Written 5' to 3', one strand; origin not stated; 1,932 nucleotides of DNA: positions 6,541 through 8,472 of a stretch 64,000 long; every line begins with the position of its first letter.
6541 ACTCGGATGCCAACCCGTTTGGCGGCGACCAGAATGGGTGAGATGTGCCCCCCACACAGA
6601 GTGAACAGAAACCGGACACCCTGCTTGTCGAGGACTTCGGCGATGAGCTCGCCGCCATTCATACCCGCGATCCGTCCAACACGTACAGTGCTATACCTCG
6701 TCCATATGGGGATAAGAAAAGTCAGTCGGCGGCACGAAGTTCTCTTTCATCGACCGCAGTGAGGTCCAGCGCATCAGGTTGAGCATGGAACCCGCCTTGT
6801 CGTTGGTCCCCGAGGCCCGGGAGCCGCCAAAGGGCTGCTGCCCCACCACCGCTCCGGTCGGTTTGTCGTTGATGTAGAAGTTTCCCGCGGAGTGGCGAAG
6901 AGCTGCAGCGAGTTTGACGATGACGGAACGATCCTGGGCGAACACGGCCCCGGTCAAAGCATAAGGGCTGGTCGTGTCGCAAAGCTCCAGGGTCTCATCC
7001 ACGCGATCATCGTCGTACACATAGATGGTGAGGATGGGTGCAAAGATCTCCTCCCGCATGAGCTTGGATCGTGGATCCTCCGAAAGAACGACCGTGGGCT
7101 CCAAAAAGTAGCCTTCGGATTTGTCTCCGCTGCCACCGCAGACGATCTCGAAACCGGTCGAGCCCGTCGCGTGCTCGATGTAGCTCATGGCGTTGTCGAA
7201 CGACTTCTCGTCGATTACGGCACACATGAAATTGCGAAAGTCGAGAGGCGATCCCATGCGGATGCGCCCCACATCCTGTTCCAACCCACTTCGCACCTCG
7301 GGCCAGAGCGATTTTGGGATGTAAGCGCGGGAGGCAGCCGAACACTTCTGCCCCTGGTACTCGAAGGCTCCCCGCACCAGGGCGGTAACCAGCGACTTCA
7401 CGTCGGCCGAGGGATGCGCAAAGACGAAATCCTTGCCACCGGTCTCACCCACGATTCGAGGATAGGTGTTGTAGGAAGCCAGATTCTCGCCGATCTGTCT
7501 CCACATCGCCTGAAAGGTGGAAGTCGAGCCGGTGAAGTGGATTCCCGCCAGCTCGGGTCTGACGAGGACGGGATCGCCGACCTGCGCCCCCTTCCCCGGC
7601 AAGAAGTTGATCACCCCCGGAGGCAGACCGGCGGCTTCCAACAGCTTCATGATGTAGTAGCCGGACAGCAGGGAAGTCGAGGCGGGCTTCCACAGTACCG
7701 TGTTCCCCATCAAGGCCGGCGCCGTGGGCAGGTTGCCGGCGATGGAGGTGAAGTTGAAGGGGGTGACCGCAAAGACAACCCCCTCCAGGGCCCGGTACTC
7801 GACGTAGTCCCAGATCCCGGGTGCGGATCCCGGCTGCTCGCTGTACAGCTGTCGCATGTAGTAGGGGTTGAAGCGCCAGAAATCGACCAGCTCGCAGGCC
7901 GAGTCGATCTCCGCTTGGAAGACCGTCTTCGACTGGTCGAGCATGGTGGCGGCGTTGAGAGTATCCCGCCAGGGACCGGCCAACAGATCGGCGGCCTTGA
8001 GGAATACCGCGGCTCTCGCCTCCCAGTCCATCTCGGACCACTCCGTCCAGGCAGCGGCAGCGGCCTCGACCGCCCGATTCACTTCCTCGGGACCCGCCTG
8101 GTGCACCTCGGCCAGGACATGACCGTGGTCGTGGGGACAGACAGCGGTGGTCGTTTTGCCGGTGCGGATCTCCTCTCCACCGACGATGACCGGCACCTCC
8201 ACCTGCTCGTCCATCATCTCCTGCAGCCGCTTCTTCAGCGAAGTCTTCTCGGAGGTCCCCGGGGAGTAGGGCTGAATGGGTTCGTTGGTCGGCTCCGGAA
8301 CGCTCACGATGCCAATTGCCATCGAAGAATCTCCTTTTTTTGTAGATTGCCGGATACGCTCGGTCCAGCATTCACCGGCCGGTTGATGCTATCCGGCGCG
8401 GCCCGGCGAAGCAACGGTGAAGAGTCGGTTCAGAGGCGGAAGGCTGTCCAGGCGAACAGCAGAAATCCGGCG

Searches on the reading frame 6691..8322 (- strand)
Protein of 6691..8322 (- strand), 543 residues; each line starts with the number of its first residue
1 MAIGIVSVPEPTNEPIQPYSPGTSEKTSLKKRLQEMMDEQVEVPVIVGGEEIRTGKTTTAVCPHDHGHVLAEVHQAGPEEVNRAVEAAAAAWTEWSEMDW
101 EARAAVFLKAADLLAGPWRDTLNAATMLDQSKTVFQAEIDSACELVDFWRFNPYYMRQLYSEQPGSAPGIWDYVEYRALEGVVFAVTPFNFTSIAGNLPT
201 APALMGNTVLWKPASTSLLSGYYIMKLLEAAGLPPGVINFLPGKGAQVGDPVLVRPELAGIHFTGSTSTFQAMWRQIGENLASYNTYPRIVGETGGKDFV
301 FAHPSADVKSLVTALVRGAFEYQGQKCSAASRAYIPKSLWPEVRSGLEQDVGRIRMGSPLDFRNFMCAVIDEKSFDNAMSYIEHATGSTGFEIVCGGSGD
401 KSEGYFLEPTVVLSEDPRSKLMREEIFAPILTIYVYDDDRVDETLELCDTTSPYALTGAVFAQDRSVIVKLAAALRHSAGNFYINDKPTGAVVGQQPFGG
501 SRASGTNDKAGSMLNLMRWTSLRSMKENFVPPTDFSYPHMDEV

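Call 67: search_protein_families(library=pfam, proteins=[window:6691-8322:-], max_evalue=0.00001)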
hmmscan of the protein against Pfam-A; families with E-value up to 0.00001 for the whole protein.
window:6691-8322:- (543 aa): 1 family
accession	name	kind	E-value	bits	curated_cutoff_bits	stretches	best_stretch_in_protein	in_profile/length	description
PF00171.27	Aldedh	-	1.7e-105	353.7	23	1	56-520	7-456/461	Aldehyde dehydrogenase family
